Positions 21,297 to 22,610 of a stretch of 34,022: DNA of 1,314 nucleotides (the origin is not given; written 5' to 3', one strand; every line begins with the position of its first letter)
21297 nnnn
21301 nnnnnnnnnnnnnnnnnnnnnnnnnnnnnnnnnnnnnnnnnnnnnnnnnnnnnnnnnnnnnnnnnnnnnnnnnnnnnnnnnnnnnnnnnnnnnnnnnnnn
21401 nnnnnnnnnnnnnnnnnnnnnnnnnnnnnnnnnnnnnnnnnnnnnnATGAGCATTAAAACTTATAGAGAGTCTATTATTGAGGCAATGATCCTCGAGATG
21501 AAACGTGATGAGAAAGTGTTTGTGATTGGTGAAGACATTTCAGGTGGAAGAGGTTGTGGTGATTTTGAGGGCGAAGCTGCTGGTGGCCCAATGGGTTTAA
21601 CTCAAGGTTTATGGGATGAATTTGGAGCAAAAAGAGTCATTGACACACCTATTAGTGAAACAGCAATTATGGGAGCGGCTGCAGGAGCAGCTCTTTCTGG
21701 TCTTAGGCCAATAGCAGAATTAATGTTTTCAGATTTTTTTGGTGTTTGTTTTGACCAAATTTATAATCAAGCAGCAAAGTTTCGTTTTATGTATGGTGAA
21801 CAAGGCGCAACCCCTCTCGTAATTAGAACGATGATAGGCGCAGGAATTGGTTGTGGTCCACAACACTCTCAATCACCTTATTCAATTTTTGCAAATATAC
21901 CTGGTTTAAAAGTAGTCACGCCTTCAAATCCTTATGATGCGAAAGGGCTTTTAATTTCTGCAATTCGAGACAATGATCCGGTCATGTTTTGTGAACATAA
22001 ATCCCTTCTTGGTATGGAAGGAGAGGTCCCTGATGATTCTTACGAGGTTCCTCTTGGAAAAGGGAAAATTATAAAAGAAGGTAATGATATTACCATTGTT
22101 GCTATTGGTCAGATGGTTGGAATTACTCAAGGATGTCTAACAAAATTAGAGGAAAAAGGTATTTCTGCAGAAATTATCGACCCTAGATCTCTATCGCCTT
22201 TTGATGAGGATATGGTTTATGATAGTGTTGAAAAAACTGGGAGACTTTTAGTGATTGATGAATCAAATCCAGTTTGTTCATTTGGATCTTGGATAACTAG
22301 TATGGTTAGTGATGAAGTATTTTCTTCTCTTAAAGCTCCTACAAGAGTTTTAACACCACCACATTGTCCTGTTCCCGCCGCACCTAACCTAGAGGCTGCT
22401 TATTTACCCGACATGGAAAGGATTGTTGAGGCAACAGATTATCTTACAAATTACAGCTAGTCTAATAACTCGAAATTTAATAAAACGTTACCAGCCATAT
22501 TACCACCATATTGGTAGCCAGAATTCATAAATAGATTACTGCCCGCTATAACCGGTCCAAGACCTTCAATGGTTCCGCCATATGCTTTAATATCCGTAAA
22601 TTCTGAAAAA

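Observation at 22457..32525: TetR-linked block combining two secreted PQQ dehydrogenases with a dense set of small cofactor-independent enzyme folds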

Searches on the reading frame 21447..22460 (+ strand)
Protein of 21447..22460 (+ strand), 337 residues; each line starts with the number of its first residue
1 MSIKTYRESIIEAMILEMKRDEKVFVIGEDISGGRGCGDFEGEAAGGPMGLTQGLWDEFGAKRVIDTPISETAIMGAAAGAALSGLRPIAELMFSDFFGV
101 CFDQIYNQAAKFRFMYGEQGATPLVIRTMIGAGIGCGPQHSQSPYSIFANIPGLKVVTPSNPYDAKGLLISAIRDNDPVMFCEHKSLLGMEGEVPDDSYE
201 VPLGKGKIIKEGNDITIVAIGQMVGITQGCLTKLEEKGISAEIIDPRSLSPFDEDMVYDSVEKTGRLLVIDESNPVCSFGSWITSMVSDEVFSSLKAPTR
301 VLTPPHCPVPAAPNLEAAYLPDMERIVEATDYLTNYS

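Call 9: search_protein_families(library=pfam, proteins=[window:21447-22460:+], max_evalue=0.001)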
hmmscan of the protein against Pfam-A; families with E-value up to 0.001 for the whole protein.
window:21447-22460:+ (337 aa): 3 families
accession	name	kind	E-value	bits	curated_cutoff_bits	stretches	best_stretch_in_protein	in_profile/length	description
PF02779.29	Transket_pyr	-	1.8e-41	142.1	27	1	5-189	4-173/174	Transketolase, pyrimidine binding domain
PF02780.25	Transketolase_C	-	6.4e-35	120.2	25.9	1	204-326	1-124/124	Transketolase, C-terminal domain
PF17147.9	PFOR_II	-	0.00031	21.5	27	1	214-282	2-70/102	Pyruvate:ferredoxin oxidoreductase core domain II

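Call 27: search_protein_families(library=ncbifam, proteins=[window:21447-22460:+], max_evalue=0.00001)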
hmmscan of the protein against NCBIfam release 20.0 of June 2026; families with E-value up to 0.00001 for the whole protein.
window:21447-22460:+ (337 aa): 7 families
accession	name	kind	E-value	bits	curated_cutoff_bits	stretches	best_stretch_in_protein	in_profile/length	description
NF006667.0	PRK09212.1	subfamily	6.8e-95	317.7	321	1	2-333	2-322/327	pyruvate dehydrogenase complex E1 component subunit beta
NF008854.0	PRK11892.1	equivalog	4.1e-91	306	454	1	2-332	140-460/464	pyruvate dehydrogenase complex E1 component subunit beta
TIGR00204.1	dxs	equivalog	2.8e-18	65.8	465.95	1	57-291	348-573/616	1-deoxy-D-xylulose-5-phosphate synthase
NF003933.0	PRK05444.2-2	equivalog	2.2e-15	56.2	395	1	55-291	329-561/606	1-deoxy-D-xylulose-5-phosphate synthase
NF008968.0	PRK12315.1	subfamily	6.3e-15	54.5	510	1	61-287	320-537/582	1-deoxy-D-xylulose-5-phosphate synthase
NF004559.0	PRK05899.2-5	equivalog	2.5e-13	49.1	488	1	62-290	360-581/627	transketolase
NF004556.0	PRK05899.2-2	equivalog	1.4e-09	36.8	575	1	63-290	371-596/639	transketolase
